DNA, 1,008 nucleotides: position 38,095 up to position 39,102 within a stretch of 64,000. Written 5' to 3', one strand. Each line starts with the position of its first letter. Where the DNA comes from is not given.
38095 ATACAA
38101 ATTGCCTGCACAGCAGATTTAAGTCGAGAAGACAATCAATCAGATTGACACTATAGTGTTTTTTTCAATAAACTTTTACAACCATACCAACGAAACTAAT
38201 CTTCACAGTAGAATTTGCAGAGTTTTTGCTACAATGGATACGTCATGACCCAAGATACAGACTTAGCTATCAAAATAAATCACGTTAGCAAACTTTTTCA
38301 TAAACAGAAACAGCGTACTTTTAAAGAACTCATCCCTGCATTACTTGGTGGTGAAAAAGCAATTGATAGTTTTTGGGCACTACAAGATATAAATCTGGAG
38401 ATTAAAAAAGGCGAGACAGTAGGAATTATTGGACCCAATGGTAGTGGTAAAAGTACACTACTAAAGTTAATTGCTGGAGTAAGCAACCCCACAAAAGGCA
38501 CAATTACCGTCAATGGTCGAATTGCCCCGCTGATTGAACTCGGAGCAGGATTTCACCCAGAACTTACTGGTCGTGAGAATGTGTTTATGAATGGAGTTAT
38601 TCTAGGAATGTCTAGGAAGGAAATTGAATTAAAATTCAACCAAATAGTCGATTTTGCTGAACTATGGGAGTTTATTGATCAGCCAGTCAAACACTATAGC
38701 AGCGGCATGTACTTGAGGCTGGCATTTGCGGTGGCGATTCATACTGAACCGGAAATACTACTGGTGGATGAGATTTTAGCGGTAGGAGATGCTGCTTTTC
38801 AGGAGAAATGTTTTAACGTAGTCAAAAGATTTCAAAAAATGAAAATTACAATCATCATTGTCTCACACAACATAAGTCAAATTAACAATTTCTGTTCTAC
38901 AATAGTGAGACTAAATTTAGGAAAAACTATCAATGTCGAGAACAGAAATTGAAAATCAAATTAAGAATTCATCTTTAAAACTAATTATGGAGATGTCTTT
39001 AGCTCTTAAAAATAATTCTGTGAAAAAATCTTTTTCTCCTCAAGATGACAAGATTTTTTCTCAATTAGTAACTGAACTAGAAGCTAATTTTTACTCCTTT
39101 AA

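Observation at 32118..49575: AT-rich glycan cassette of about 17 kb, bounded by a duplicated wzt 5' end: candidate serotype-switching island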

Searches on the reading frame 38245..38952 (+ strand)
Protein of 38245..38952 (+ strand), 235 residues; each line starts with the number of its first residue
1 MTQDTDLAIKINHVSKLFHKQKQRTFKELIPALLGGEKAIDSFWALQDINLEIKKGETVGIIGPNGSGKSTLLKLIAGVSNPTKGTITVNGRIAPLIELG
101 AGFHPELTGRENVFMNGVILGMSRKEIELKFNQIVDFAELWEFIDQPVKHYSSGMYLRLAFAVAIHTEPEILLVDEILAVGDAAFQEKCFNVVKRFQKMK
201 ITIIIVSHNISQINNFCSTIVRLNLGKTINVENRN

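Call 7: search_protein_families(library=pfam, proteins=[window:38245-38952:+], max_evalue=0.01)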
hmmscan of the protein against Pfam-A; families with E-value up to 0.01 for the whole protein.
window:38245-38952:+ (235 aa): 7 families
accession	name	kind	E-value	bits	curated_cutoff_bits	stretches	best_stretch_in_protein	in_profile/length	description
PF00005.33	ABC_tran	-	1.2e-24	88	25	1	46-177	1-135/137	ABC transporter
PF13304.12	AAA_21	-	4.3e-07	30.7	27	1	60-98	3-47/304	AAA domain, putative AbiEii toxin, Type IV TA system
PF02463.25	SMC_N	-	5e-06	26.5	40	1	46-76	13-44/220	RecF/RecN/SMC N terminal domain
PF13476.12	AAA_23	-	6.3e-05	24.1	27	1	42-77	9-40/201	AAA domain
PF13555.12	AAA_29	-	0.00018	21.6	27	1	51-75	17-41/61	P-loop containing region of AAA domain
PF13175.12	AAA_15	-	0.00024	21.3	32.1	1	43-82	11-49/374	AAA ATPase domain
PF00004.35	AAA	-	0.0018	19.2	21.2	0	61-214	3-115/131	ATPase family associated with various cellular activities (AAA)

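Call 11: search_protein_families(library=ncbifam, proteins=[window:38245-38952:+], max_evalue=0.001)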
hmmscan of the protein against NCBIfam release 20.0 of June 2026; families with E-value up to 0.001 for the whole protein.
window:38245-38952:+ (235 aa): 187 families (the best 25 are shown)
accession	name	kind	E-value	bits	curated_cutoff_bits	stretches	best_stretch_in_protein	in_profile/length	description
NF010065.0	PRK13545.1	equivalog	1.9e-58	198.5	538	1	9-227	5-220/549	teichoic acids export protein ATP-binding subunit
NF010066.0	PRK13546.1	equivalog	7.5e-56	189.4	320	1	7-228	3-221/264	teichoic acids export ABC transporter ATP-binding subunit TagH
NF050108.1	galactan_ABC_ATP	equivalog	4.6e-52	176.6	400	1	22-227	16-226/244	galactan export ABC transporter ATP-binding subunit Wzt/RfbE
TIGR01188.1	drrA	subfamily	1.7e-37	129.4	312.45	2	105-231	79-205/302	daunorubicin resistance ABC transporter, ATP-binding protein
TIGR04521.1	ECF_ATPase_2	equivalog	2.4e-30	105.6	330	2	44-92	19-67/279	energy-coupling factor transporter ATPase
NF040933.2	ABC_arch_GlcV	equivalog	2e-29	102.6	450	2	42-92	18-68/357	glucose ABC transporter ATP-binding protein GlcV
TIGR00968.1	3a0106s01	subfamily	8.9e-29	100.7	342.75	1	38-232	8-213/237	sulfate ABC transporter ATP-binding protein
TIGR03265.1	PhnT2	equivalog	2.6e-28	99.2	457.7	1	37-227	11-212/353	putative 2-aminoethylphosphonate ABC transporter ATP-binding protein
TIGR03740.1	galliderm_ABC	subfamily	3.6e-27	95.5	309.75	1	44-226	14-200/223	lantibiotic protection ABC transporter ATP-binding subunit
TIGR04520.1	ECF_ATPase_1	equivalog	1.3e-26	93.6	315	2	44-91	16-63/269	energy-coupling factor transporter ATPase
TIGR02673.1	FtsE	equivalog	5.7e-26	91.5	264.85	2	42-92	14-64/214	cell division ATP-binding protein FtsE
NF010059.0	PRK13536.1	equivalog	1e-25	90.2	549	1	32-230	45-254/342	nodulation factor ABC transporter ATP-binding protein NodI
NF000355.4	ribo_prot_ABC_F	equivalog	1.3e-25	90.2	380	1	44-228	16-192/499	ribosomal protection-like ABC-F family protein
TIGR01288.1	nodI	equivalog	4.1e-25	88.4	424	1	44-230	18-215/303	nodulation factor ABC transporter ATP-binding protein NodI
NF006987.0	PRK09452.1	equivalog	4.4e-25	88.2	482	1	21-227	8-225/378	spermidine/putrescine ABC transporter ATP-binding protein PotA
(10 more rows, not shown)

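Call 25: find_encoding_contigs(protein=window:38245-38952:+, flank=10000, max_places=10)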
Protein window:38245-38952:+ (235 aa): 2 contigs read that carry it; 1 place shown.
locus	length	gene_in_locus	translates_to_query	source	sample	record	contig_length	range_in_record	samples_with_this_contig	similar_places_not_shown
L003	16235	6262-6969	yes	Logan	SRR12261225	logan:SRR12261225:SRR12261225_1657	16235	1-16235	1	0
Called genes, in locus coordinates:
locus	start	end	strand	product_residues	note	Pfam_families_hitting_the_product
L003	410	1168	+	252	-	PF00583:Acetyltransf_1, PF13673:Acetyltransf_10, PF13508:Acetyltransf_7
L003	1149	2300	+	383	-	PF00155:Aminotran_1_2 (weak), PF01041:DegT_DnrJ_EryC1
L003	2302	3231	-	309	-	PF00535:Glycos_transf_2, PF10111:Glyco_tranf_2_2 (weak)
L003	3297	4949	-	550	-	-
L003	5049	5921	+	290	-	-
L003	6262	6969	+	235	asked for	PF02463:SMC_N (faint), PF00005:ABC_tran, PF13304:AAA_21 (faint)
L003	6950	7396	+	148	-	-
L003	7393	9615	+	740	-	PF00534:Glycos_transf_1, PF13692:Glyco_trans_1_4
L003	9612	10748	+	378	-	PF13692:Glyco_trans_1_4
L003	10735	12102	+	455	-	PF00534:Glycos_transf_1, PF13692:Glyco_trans_1_4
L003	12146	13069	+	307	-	PF00535:Glycos_transf_2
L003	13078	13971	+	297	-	PF07578:LAB_N, PF05175:MTS (weak), PF13489:Methyltransf_23, PF07021:MetW, PF08241:Methyltransf_11, PF08242:Methyltransf_12, PF13649:Methyltransf_25, PF13847:Methyltransf_31, +1 more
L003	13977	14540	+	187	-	PF13489:Methyltransf_23, PF13847:Methyltransf_31, PF08241:Methyltransf_11, PF08242:Methyltransf_12, PF13649:Methyltransf_25 (faint)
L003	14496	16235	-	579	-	?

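Call 27: find_related_loci(query=window:38245-38952:+, collection=genome_contigs, flank=10000)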
Query window:38245-38952:+ (235 aa) in genome_contigs; peptide patterns used: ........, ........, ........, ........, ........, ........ (x = any residue, [..] = any of these).
598 stretches matched a pattern (row limit reached: there are more); 529 encode a relative of the query (tblastn E <= 1e-3); the best 80 are kept; 80 distinct loci.
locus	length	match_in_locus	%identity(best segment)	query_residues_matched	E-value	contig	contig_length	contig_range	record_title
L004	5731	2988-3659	71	1-224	2e-110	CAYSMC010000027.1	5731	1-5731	MAG TPA_asm: uncultured Pseudomonadales bacterium isolate SRP067234_co1_86 genome assembly, contig: k99_1001623, whole g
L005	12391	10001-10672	70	8-231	9e-110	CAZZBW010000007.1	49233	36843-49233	MAG TPA_asm: uncultured Pseudomonadales bacterium isolate SRP192927_co7_727 genome assembly, contig: NODE_974_length_492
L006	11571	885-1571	72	1-229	8e-110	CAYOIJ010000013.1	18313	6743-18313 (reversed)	MAG TPA_asm: uncultured Pseudomonadales bacterium isolate binchicken_co45_383 genome assembly, contig: NODE_5115_length_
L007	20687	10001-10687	68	1-229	9e-109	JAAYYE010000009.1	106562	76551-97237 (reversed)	MAG: Candidatus Paceibacterota bacterium isolate AS06rmzACSIP_209 281070_AS06, whole genome shotgun sequence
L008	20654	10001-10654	68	1-218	2e-108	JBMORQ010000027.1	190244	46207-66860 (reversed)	MAG: Patescibacteria group bacterium isolate Betzabe_MAG184 MAG184_27, whole genome shotgun sequence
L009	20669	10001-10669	68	8-230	5e-103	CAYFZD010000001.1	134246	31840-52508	MAG TPA_asm: uncultured Pseudomonadales bacterium isolate ERP113451_co1_113 genome assembly, contig: NODE_44_length_1342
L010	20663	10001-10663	63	9-229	6e-96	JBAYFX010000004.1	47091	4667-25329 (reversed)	MAG: Candidatus Shapirobacteria bacterium isolate SO_2016_GW1_111 scaffold01446_OW334_2016, whole genome shotgun sequenc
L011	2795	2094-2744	66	9-224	8e-98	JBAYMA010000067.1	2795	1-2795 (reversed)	MAG: Candidatus Shapirobacteria bacterium isolate SO_2016_LW1_28 scaffold77175_LW64-88_2016, whole genome shotgun sequen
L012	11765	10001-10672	63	2-224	2e-95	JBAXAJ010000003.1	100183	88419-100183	MAG: Candidatus Shapirobacteria bacterium isolate ELA138 MAG138_3, whole genome shotgun sequence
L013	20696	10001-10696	60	1-231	1e-92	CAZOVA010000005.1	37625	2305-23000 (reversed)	MAG TPA_asm: uncultured Pseudomonadales bacterium isolate binchicken_co45_656 genome assembly, contig: NODE_1515_length_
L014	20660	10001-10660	70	8-227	3e-102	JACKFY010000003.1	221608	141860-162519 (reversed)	MAG: Pseudomonadales bacterium isolate HK-STAS-PATE-17 HK-STAS-PATE-17_3, whole genome shotgun sequence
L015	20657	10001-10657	62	9-227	1e-91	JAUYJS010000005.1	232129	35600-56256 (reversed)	MAG: Candidatus Shapirobacteria bacterium isolate C24_metabat.bin.159 C24_k141_158188, whole genome shotgun sequence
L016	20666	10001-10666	59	5-226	3e-89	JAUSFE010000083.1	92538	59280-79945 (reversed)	MAG: Dehalococcoidia bacterium isolate E14_maxbin.284_sub E14_k141_357394, whole genome shotgun sequence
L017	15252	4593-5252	58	8-224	1e-82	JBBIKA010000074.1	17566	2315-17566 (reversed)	MAG: Chloroflexota bacterium isolate CYS170214_bin_175 NODE_3523_length_17566_cov_10.193878, whole genome shotgun sequen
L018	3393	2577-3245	58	6-229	2e-82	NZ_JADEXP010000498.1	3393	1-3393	Leptolyngbya cf. ectocarpi LEGE 11479 NODE_753_length_3393_cov_4.09829_(reversed), whole genome shotgun sequence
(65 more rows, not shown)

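Call 39: find_homologous_proteins(query=window:38245-38952:+, max_evalue=1e-40)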
Query window:38245-38952:+ (235 aa): 7996 proteins with E <= 1e-40 among 8000 candidates; the best 120 are listed.
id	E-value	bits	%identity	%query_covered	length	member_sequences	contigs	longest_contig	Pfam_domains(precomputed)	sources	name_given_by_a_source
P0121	6.5e-150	515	100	100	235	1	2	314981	PF00005.34,PF02463.26,PF13304.13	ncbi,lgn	-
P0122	5.4e-116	404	76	98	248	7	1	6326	PF00005.34,PF02463.26,PF13304.13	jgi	-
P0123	2.7e-115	402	78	98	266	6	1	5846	PF00005.34,PF13304.13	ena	-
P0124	6.3e-115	401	76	98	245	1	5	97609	PF00005.34,PF13304.13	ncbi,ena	-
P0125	1.6e-114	399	79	94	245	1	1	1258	PF00005.34,PF02463.26,PF13304.13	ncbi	-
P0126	1.1e-113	396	78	95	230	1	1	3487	PF00005.34,PF02463.26,PF13304.13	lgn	-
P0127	4.1e-113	395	77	99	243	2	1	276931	PF00005.34,PF13304.13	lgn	-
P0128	9.0e-113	394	75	99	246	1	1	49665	PF00005.34,PF13304.13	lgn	-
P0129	1.8e-112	393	77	95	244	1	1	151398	PF00005.34,PF13304.13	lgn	-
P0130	2.0e-112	392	76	95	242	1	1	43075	PF00005.34,PF13304.13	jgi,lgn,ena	-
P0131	5.8e-112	391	76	95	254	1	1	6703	PF00005.34,PF13304.13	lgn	-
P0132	1.6e-111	389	76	99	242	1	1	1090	PF00005.34,PF00004.36,PF02463.26,PF13304.13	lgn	-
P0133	1.8e-111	389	79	95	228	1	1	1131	PF00005.34,PF02463.26,PF13304.13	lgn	-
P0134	2.2e-110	386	74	97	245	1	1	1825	PF00005.34,PF02463.26,PF13304.13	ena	-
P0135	2.5e-110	386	71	100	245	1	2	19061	PF00005.34,PF02463.26,PF13304.13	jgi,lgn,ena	-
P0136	2.7e-110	385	71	100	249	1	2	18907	PF00005.34,PF02463.26,PF13304.13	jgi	-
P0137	3.2e-110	385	72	100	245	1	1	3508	PF00005.34,PF02463.26,PF13304.13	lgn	-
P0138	3.6e-110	385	74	98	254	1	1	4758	PF00005.34,PF02463.26,PF13304.13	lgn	-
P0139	4.5e-110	385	70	100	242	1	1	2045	PF00005.34,PF00004.36,PF13304.13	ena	-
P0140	5.2e-110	385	72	100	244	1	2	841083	PF00005.34,PF02463.26,PF13304.13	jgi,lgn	-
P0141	5.3e-110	384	74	95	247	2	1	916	PF00005.34,PF00004.36,PF02463.26,PF13304.13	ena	-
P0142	5.3e-110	384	73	99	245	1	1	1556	PF00005.34,PF13304.13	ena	-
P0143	1.5e-109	383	76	94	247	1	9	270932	PF00005.34,PF00004.36,PF13304.13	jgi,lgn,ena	jgi:ABC-type polysaccharide/polyol phosphate transport system ATPase subunit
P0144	3.3e-109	382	75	98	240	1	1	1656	PF00005.34,PF02463.26,PF13304.13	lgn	-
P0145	4.5e-109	381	73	96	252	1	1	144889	PF00005.34,PF00004.36,PF13304.13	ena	-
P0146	7.9e-109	381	73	99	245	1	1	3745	PF00005.34,PF02463.26,PF13304.13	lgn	-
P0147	8.6e-109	381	72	96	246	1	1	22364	PF00005.34,PF00004.36,PF02463.26,PF13304.13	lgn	-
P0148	8.6e-109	381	73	96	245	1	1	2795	PF00005.34,PF00004.36,PF13304.13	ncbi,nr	ncbi:ABC transporter ATP-binding protein [Patescibacteria group bacterium]|nr:ABC transporter ATP-bi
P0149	9.0e-109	380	75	95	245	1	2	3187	PF00005.34,PF02463.26,PF13304.13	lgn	-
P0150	2.4e-108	379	74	98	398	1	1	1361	PF14524.13,PF00005.34,PF02463.26,PF13304.13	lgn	-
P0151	7.7e-108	377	75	94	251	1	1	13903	PF00005.34,PF13304.13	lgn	-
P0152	8.2e-108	377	73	93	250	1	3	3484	PF00005.34,PF13304.13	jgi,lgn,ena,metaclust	metaclust:\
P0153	1.4e-107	377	72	98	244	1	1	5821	PF00005.34,PF13304.13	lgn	-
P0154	1.9e-107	376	75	91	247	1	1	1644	PF00005.34,PF13304.13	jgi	jgi:lipopolysaccharide transport system ATP-binding protein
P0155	4.7e-107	375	73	94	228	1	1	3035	PF00005.34,PF13304.13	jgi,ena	-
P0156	6.0e-107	374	72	98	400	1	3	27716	PF14524.13,PF00005.34,PF13304.13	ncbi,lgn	-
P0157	7.3e-107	374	73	97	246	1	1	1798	PF00005.34,PF00004.36,PF13304.13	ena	-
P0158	8.8e-107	374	76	92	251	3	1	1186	PF00005.34,PF02463.26,PF13304.13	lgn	-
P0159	9.2e-107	374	72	97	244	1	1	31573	PF00005.34,PF13304.13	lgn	-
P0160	1.1e-106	374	72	96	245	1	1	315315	PF00005.34,PF00004.36,PF13304.13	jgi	jgi:ABC-type polysaccharide/polyol phosphate transport system ATPase subunit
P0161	1.6e-106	373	73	95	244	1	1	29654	PF00005.34,PF00004.36,PF13304.13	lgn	-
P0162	3.4e-106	372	72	96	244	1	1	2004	PF00005.34,PF13304.13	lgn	-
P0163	3.6e-106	372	71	97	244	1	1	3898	PF00005.34,PF13304.13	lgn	-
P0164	3.8e-106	372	74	95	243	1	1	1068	PF00005.34,PF00004.36,PF13304.13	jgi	-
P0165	4.0e-106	372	70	97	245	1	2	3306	PF00005.34,PF13304.13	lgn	-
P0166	6.2e-106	371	71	100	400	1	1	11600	PF14524.13,PF00005.34,PF13304.13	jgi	jgi:ABC-2 type transport system ATP-binding protein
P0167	6.7e-106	371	74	95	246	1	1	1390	PF00005.34,PF00004.36,PF13304.13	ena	-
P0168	1.0e-105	370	73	94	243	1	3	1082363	PF00005.34,PF13304.13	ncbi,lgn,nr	ncbi:MAG: ABC transporter ATP-binding protein [Pseudomonadales bacterium]|nr:ABC transporter ATP-bin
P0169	1.3e-105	370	73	95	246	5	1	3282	PF00005.34,PF00004.36,PF13304.13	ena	-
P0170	1.6e-105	370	76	94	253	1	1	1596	PF00005.34,PF13304.13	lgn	-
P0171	2.0e-105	370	73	95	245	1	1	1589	PF00005.34,PF00004.36,PF13304.13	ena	-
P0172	2.1e-105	369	73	95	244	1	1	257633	PF00005.34,PF13304.13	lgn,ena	-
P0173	2.7e-105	369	73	95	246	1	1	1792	PF00005.34,PF00004.36,PF13304.13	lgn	-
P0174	2.8e-105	369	73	94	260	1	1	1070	PF00005.34,PF00004.36,PF02463.26,PF13304.13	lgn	-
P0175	3.4e-105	369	73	94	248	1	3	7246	PF00005.34,PF13476.13,PF13304.13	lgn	-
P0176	4.2e-105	368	74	95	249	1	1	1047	PF00005.34,PF13304.13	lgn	-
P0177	5.0e-105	368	72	95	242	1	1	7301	PF00005.34,PF13304.13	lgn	-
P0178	5.8e-105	368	71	99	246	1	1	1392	PF00005.34,PF00004.36,PF13304.13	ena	-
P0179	7.6e-105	368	69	97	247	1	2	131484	PF00005.34,PF13304.13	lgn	-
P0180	9.3e-105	367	76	92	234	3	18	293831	PF00005.34,PF02463.26,PF13304.13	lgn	-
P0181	1.1e-104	367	69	99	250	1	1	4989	PF00005.34,PF13304.13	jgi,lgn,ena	-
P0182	1.3e-104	367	72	95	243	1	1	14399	PF00005.34,PF13304.13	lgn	-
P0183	1.8e-104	366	73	95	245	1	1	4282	PF00005.34,PF00004.36,PF13304.13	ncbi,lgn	-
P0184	2.0e-104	366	70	98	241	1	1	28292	PF00005.34,PF13304.13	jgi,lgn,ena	-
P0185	2.2e-104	366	73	97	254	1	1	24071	PF00005.34,PF13304.13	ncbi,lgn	ncbi:MAG: ABC transporter ATP-binding protein [Patescibacteria group bacterium]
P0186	2.6e-104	366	73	94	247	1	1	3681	PF00005.34,PF13304.13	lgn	-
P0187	2.9e-104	366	71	95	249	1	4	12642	PF00005.34,PF00004.36,PF13304.13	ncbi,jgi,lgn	jgi:ABC-2 type transport system ATP-binding protein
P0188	2.9e-104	366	74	94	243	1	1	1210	PF00005.34,PF02463.26,PF13304.13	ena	-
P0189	3.0e-104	366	71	96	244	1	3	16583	PF00005.34,PF13304.13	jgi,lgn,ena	-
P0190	3.2e-104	366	73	95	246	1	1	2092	PF00005.34,PF13304.13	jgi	-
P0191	4.0e-104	365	71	97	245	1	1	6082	PF00005.34,PF00004.36,PF13304.13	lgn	-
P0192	4.1e-104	365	74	91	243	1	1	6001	PF00005.34,PF00004.36,PF13304.13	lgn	-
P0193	4.2e-104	365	75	94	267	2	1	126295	PF00005.34,PF02463.26,PF13304.13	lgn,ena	-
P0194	5.1e-104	365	72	95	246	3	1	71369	PF00005.34,PF13304.13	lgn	-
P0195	5.5e-104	365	72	94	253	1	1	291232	PF00005.34,PF13304.13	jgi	jgi:ABC-type polysaccharide/polyol phosphate transport system ATPase subunit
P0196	6.4e-104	365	73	94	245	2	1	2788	PF00005.34,PF13304.13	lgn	-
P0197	9.1e-104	364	73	94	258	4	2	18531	PF00005.34,PF02463.26,PF13304.13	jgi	-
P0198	9.5e-104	364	70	95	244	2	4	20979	PF00005.34,PF13304.13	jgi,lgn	-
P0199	9.6e-104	364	71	97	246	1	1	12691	PF00005.34,PF00004.36,PF13304.13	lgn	-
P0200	1.4e-103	363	71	95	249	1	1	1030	PF00005.34,PF00004.36,PF13304.13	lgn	-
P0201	1.4e-103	363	70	99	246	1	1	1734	PF00005.34,PF00004.36,PF13304.13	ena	-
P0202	1.5e-103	363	72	96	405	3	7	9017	PF14524.13,PF00005.34,PF13304.13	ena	-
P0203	1.6e-103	363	70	97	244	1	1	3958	PF00005.34,PF13476.13,PF13304.13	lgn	-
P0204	2.0e-103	363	71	97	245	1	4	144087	PF00005.34,PF13304.13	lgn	-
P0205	2.2e-103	363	72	97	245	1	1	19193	PF00005.34,PF13304.13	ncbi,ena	-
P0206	2.7e-103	363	70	95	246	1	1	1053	PF00005.34,PF13304.13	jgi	jgi:ABC-2 type transport system ATP-binding protein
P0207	2.9e-103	362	68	96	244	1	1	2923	PF00005.34,PF13304.13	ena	-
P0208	2.9e-103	362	73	96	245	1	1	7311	PF00005.34,PF02463.26,PF13304.13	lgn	-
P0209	3.4e-103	362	69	97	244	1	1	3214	PF00005.34,PF13476.13,PF13304.13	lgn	-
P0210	4.7e-103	362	70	99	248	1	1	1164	PF00005.34,PF13304.13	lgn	-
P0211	5.6e-103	362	71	95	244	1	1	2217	PF00005.34,PF13304.13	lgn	-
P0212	6.1e-103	361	73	94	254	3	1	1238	PF00005.34,PF13304.13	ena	-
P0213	7.9e-103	361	69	97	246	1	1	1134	PF00005.34,PF13304.13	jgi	jgi:ABC-type polysaccharide/polyol phosphate transport system ATPase subunit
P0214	1.0e-102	361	71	95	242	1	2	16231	PF00005.34,PF13304.13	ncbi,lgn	-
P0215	1.2e-102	360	73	94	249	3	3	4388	PF00005.34,PF13304.13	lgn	-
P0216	1.2e-102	360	71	95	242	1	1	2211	PF00005.34,PF13304.13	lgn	-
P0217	1.4e-102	360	74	94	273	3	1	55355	PF00005.34,PF13304.13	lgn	-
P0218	1.4e-102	360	68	97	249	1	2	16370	PF00005.34,PF13304.13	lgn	-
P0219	1.8e-102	360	68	97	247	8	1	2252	PF00005.34,PF13304.13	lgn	-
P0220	3.0e-102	359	71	96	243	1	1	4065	PF00005.34,PF02463.26,PF13304.13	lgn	-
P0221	3.6e-102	359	72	96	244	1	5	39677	PF00005.34,PF02463.26,PF13304.13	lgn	-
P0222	4.4e-102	359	70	98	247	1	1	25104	PF00005.34,PF13304.13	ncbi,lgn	-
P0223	4.5e-102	359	71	96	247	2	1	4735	PF00005.34,PF13304.13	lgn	-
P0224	4.6e-102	359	69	96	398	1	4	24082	PF14524.13,PF00005.34,PF13304.13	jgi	-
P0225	4.9e-102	358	70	91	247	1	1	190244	PF00005.34,PF13304.13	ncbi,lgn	ncbi:MAG: ABC transporter ATP-binding protein [Patescibacteria group bacterium]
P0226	5.0e-102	358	74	89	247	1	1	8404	PF00005.34,PF02463.26,PF13304.13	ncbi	-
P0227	6.3e-102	358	71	94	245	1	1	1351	PF00005.34,PF00004.36,PF02463.26,PF13304.13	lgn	-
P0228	6.7e-102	358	70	95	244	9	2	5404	PF00005.34,PF13304.13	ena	-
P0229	7.7e-102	358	72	95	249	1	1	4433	PF00005.34,PF13304.13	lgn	-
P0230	8.8e-102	358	72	94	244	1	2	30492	PF00005.34,PF13304.13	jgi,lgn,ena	-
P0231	9.5e-102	357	70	97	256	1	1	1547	PF00005.34,PF02463.26,PF13304.13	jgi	-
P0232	1.4e-101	357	71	94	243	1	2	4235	PF00005.34,PF02463.26,PF13304.13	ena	-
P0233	2.0e-101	356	72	92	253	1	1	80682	PF00005.34,PF02463.26,PF13304.13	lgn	-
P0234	3.7e-101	356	69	96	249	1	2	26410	PF00005.34,PF00004.36,PF13304.13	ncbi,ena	-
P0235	5.0e-101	355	68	98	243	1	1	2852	PF00005.34,PF13304.13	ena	-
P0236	5.1e-101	355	70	95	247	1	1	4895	PF00005.34,PF13304.13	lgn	-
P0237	5.3e-101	355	74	92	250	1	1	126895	PF00005.34,PF13304.13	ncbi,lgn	-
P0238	5.3e-101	355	68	94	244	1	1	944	PF00005.34,PF02463.26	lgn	-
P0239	5.7e-101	355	70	95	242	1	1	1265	PF00005.34,PF02463.26,PF13304.13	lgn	-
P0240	6.2e-101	355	68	99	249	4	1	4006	PF00005.34,PF13304.13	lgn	-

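Call 42: find_encoding_contigs(protein=P0123, flank=10000, max_places=3)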
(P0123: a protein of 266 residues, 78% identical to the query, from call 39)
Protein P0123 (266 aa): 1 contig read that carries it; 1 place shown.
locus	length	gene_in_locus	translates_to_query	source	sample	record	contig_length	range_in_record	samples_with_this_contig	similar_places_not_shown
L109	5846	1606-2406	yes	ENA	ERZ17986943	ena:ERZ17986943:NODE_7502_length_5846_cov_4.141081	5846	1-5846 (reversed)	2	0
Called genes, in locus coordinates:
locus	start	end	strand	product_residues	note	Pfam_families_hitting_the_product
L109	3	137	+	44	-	?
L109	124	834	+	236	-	PF13641:Glyco_tranf_2_3, PF00535:Glycos_transf_2, PF10111:Glyco_tranf_2_2 (weak)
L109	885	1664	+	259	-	PF01061:ABC2_membrane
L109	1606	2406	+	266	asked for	PF00005:ABC_tran, PF13304:AAA_21 (faint)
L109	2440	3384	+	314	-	PF01370:Epimerase, PF04321:RmlD_sub_bind (faint), PF16363:GDP_Man_Dehyd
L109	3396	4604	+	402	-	PF01593:Amino_oxidase (weak), PF13450:NAD_binding_8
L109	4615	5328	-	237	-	PF00535:Glycos_transf_2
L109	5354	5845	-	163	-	?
